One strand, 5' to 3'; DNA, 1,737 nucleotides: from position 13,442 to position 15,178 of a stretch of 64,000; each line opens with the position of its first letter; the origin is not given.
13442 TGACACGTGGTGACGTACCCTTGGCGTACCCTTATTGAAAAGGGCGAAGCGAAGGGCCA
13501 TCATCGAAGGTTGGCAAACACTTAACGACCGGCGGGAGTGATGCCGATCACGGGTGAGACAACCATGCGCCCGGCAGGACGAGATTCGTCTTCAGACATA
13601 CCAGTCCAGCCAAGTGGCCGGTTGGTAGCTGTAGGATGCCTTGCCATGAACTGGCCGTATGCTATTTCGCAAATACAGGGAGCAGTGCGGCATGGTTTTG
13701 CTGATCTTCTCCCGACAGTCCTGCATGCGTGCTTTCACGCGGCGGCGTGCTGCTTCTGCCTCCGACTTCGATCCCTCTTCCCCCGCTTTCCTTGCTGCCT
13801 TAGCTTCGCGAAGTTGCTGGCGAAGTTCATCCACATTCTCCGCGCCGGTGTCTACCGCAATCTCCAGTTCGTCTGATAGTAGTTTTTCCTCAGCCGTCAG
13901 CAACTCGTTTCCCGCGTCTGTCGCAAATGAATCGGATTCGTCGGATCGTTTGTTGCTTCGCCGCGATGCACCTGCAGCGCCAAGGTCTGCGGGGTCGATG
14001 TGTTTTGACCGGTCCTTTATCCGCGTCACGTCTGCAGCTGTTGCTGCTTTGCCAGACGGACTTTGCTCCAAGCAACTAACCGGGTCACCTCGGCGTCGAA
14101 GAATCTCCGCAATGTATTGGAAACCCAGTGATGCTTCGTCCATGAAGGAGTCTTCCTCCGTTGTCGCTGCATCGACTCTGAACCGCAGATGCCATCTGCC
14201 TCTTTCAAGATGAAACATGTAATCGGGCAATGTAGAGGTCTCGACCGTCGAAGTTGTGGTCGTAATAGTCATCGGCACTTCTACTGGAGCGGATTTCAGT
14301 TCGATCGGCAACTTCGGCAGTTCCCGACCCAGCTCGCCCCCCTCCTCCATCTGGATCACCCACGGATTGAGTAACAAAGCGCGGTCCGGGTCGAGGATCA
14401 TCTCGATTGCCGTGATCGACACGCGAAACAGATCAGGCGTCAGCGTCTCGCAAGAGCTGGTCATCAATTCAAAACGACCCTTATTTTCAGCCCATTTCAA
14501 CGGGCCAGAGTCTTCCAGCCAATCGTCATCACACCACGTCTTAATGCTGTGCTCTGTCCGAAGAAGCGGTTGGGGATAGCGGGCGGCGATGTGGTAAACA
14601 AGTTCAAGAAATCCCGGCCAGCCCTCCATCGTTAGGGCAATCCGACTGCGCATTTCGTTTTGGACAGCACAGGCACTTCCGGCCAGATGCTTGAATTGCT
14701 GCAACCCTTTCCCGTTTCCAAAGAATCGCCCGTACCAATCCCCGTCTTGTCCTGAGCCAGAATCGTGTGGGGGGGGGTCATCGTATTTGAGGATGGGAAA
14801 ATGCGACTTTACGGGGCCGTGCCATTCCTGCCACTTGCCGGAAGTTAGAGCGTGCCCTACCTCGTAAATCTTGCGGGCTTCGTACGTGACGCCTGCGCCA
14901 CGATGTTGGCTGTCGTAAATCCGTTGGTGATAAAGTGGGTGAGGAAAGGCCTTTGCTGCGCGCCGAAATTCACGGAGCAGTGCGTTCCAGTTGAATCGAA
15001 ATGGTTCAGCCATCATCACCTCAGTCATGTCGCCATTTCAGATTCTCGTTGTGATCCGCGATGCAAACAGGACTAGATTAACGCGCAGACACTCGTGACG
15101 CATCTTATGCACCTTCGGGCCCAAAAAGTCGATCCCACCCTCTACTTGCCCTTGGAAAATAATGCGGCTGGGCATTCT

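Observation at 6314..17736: Mobile-element-like block: Prim-Pol replication protein, FtsK/HerA/TraG-like ATPase and eight orphan genes, all on one strand, without integrase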

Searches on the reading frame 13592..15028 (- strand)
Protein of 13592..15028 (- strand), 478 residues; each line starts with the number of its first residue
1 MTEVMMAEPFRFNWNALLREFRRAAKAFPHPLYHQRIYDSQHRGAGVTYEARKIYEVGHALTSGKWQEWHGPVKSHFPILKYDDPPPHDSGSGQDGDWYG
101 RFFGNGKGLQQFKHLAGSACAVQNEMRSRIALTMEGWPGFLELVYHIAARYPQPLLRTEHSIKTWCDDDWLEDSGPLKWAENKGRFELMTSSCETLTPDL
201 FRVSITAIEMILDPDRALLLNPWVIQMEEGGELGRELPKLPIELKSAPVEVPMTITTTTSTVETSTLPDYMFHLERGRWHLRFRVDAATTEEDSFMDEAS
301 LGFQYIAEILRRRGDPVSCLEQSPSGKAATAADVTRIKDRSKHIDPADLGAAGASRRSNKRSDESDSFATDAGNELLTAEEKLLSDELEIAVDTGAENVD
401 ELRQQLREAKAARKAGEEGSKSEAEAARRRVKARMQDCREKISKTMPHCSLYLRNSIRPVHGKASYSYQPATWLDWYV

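Call 5: search_protein_families(library=pfam, max_evalue=0.01, proteins=[window:13592-15028:-])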
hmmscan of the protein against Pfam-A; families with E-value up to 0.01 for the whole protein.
window:13592-15028:- (478 aa): 0 families

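Call 8: search_protein_families(library=phrogs, max_evalue=0.01, proteins=[window:13592-15028:-])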
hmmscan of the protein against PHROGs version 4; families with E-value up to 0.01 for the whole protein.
window:13592-15028:- (478 aa): 0 families

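Call 9: search_protein_families(library=ncbifam, max_evalue=0.01, proteins=[window:13592-15028:-])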
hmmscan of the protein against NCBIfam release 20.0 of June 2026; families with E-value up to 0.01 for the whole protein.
window:13592-15028:- (478 aa): 0 families

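Call 10: search_protein_families(library=padloc, max_evalue=0.01, proteins=[window:13592-15028:-])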
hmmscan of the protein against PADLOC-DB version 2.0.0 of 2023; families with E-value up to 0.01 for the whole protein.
window:13592-15028:- (478 aa): 0 families

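Call 96: search_solved_structures(query=window:13592-15013:-, max_evalue=1)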
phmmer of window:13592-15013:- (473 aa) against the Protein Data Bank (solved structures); distinct sequences matched with E-value up to 1: 0.

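Call 116: search_dna_similar(query=window:13592-15013:-, collection=plasmids, mode=protein, max_evalue=0.01, max_rows=5)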
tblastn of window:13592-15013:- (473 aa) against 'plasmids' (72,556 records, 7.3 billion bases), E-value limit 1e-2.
No match.
